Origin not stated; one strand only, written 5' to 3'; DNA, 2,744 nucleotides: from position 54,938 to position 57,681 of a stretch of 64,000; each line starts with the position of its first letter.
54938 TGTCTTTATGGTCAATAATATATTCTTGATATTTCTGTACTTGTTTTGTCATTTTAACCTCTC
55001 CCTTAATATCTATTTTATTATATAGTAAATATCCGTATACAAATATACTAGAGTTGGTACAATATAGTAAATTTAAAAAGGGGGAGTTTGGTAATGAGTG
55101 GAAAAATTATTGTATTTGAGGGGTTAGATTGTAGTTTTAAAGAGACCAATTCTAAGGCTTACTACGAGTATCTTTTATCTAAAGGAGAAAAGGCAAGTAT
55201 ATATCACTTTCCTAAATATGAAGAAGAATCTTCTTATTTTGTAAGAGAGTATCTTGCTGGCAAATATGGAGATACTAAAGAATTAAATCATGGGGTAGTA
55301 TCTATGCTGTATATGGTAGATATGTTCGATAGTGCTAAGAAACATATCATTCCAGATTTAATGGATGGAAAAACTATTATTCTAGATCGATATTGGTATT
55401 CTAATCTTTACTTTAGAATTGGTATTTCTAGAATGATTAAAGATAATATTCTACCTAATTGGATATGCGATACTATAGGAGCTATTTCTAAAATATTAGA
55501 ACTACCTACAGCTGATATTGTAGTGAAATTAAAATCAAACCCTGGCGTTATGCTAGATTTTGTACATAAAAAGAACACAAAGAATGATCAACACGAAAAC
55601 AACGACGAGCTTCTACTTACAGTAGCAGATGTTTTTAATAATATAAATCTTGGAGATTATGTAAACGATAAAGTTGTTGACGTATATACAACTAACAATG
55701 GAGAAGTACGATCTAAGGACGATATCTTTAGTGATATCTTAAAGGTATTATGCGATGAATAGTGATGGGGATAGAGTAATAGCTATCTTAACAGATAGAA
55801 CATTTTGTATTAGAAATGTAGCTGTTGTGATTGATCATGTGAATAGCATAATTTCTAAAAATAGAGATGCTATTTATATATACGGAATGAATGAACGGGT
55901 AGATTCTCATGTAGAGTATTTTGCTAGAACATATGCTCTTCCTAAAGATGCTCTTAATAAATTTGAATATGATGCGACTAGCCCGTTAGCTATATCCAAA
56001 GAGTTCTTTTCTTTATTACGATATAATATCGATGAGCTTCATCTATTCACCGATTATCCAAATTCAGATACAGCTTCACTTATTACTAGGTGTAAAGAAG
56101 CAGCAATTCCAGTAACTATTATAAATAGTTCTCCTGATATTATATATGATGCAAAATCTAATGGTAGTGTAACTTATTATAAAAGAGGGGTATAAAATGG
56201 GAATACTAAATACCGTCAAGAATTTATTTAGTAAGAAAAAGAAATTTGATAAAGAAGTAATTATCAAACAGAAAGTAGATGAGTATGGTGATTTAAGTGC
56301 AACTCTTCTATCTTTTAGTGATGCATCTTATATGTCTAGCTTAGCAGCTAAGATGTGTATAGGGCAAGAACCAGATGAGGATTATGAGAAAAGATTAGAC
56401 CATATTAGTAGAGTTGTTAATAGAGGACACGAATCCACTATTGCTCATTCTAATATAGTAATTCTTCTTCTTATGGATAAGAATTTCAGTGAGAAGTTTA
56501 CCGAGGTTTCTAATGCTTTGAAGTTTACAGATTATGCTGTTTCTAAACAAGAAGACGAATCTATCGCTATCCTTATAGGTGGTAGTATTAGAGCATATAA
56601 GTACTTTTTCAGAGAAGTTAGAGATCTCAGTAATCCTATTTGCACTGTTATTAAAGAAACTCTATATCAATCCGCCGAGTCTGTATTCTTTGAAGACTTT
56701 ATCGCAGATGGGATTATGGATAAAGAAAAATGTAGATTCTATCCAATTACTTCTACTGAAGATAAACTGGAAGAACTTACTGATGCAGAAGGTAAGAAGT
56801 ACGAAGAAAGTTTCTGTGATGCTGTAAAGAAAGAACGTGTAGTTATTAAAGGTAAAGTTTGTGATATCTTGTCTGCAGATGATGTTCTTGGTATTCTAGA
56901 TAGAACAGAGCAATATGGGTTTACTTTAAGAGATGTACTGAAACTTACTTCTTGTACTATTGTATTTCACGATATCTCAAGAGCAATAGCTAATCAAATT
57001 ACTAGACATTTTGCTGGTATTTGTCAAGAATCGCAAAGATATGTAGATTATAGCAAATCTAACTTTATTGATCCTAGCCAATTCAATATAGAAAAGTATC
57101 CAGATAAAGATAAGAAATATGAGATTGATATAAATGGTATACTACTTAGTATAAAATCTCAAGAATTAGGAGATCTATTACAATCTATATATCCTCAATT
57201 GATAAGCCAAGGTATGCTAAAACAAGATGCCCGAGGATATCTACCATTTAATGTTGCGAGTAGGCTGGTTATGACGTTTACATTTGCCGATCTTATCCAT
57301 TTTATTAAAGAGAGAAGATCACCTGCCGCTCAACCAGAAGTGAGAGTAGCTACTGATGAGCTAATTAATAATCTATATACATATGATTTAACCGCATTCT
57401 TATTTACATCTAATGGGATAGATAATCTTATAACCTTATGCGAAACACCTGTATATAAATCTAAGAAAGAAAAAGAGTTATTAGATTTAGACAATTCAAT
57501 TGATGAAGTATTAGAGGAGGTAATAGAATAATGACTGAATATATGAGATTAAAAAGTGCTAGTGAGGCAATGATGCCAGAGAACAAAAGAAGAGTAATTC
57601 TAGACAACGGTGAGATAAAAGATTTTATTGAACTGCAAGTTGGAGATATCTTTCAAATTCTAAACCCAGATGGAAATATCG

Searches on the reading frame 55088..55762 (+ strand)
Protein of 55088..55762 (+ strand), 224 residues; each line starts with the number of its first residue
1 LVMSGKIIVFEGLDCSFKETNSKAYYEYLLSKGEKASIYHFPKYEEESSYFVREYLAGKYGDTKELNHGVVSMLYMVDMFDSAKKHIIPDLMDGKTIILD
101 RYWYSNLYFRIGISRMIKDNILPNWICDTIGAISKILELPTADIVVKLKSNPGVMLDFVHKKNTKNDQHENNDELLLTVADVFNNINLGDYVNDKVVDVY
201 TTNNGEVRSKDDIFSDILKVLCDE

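Call 42: search_protein_families(library=pfam, proteins=[window:55088-55762:+], max_evalue=0.01)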
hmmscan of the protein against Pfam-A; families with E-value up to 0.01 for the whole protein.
window:55088-55762:+ (224 aa): 1 family
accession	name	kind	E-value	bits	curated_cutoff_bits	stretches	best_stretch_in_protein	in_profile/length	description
PF02223.23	Thymidylate_kin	-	2.5e-11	44.1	27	1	10-112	1-98/185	Thymidylate kinase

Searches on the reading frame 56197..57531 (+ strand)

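Call 92: search_protein_families(library=pfam, proteins=[window:56197-57531:+], max_evalue=0.001)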
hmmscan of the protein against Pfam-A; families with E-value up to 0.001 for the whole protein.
window:56197-57531:+ (444 aa): 1 family
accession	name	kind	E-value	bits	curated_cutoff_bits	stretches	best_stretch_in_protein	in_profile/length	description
PF02511.20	Thy1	-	1.7e-25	90.4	24.8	1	247-392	53-184/191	Thymidylate synthase complementing protein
